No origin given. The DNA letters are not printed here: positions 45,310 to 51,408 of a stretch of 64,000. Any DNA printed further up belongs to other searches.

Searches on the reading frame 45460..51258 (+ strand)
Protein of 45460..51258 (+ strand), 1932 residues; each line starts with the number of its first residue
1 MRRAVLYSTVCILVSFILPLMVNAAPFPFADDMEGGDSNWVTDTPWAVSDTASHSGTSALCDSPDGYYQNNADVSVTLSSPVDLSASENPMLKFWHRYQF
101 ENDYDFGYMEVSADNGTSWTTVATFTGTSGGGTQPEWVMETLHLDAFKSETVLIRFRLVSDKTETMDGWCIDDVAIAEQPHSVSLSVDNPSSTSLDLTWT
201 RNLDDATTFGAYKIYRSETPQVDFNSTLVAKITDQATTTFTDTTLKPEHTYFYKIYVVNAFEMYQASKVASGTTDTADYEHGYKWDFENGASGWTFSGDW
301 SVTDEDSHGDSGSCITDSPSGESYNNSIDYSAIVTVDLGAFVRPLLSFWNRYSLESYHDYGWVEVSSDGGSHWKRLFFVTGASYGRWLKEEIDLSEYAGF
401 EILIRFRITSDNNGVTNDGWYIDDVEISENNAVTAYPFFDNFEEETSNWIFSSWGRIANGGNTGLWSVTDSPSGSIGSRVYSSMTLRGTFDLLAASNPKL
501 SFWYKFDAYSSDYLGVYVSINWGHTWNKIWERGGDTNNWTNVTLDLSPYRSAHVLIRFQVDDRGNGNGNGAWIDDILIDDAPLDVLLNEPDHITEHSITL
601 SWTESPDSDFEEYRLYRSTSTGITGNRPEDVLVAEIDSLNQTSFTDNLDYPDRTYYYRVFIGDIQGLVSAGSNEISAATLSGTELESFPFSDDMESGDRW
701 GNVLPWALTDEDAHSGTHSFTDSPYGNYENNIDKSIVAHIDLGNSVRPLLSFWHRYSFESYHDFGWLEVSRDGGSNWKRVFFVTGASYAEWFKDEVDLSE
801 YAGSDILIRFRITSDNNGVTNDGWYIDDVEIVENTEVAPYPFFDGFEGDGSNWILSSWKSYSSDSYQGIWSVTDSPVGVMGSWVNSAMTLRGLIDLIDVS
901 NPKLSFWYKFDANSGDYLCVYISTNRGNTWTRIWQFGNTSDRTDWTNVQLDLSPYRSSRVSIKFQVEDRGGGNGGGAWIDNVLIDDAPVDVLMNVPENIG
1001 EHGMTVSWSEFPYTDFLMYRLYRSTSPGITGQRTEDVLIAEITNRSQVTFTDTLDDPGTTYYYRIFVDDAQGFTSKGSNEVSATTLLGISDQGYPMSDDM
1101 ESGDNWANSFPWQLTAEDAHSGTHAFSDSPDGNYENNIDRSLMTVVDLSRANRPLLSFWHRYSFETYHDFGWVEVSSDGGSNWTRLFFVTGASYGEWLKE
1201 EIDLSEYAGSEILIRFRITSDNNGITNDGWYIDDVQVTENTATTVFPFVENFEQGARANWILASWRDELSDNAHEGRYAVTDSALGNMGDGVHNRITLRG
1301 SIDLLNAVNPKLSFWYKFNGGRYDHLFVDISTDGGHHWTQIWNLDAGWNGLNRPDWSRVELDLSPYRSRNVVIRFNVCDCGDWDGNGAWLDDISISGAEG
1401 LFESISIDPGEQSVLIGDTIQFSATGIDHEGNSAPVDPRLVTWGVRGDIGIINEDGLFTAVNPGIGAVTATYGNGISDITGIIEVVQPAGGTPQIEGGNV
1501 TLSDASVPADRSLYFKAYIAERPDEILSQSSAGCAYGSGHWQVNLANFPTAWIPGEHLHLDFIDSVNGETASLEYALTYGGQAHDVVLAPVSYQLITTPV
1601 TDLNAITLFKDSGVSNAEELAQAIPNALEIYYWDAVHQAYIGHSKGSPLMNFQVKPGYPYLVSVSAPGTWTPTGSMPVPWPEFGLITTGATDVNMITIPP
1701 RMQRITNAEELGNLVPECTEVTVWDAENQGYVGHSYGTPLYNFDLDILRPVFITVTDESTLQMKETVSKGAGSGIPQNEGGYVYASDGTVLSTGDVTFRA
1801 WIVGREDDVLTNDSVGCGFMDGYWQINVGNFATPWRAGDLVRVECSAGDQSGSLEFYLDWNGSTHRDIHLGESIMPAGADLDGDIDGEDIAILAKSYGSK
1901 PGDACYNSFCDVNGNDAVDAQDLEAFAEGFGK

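Call 4: search_protein_families(library=pfam, proteins=[window:45460-51258:+], max_evalue=0.1)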
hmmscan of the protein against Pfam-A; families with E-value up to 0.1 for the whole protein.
window:45460-51258:+ (1932 aa): 9 families
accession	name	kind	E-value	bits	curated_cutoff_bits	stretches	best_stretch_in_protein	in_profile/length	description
PF20773.4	InhA-like_MAM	-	1.3e-48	165.5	26.9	5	67-177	41-163/191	Immune inhibitor A-like, MAM domain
PF00629.30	MAM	-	5.6e-30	104.7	26.4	3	904-985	75-153/158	MAM domain, meprin/A5/mu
PF21471.3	Reelin_subrepeat-B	-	4.9e-26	91.4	27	4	1139-1237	24-126/127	Reelin subrepeat B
PF00041.27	fn3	-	4e-13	49.8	25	2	184-261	5-72/84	Fibronectin type III domain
PF16656.11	Pur_ac_phosph_N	-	6.8e-05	23.8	30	1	180-273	1-92/93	Purple acid Phosphatase, N-terminal domain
PF02368.24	Big_2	-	7.7e-05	23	22.8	1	1402-1477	2-73/79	Bacterial Ig-like domain (group 2)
PF00404.24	Dockerin_1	-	0.0061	17.2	22.9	1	1881-1924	6-50/57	Dockerin type I domain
PF10179.15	NDNF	-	0.027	15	27.3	0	162-273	25-122/127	Neuron-derived neurotrophic factor, first Fn(III) domain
PF10534.14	CRIC_ras_sig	-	0.083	13.5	22.5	0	1139-1171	39-71/93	Connector enhancer of kinase suppressor of ras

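Call 19: search_protein_families(library=ncbifam, proteins=[window:45460-51258:+], max_evalue=0.1)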
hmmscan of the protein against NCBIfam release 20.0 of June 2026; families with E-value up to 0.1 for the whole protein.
window:45460-51258:+ (1932 aa): 4 families
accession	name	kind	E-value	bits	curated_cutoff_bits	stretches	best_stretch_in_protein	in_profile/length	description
NF038128.1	choice_anch_J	domain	4.4e-40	137.5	30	7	1093-1237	15-162/162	choice-of-anchor J domain-containing protein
NF038112.1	myxo_dep_M36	subfamily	2.9e-25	87.7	1500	4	32-178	990-1168/1604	myxosortase-dependent M36 family metallopeptidase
NF038111.1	rhom_dep_M36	equivalog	3.2e-23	81.2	1700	4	71-180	1036-1167/1315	rhombosortase-dependent M36 family metallopeptidase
NF041898.1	pec_ly_PelI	equivalog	0.007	15.4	620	0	204-275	41-110/349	pectate lyase PelI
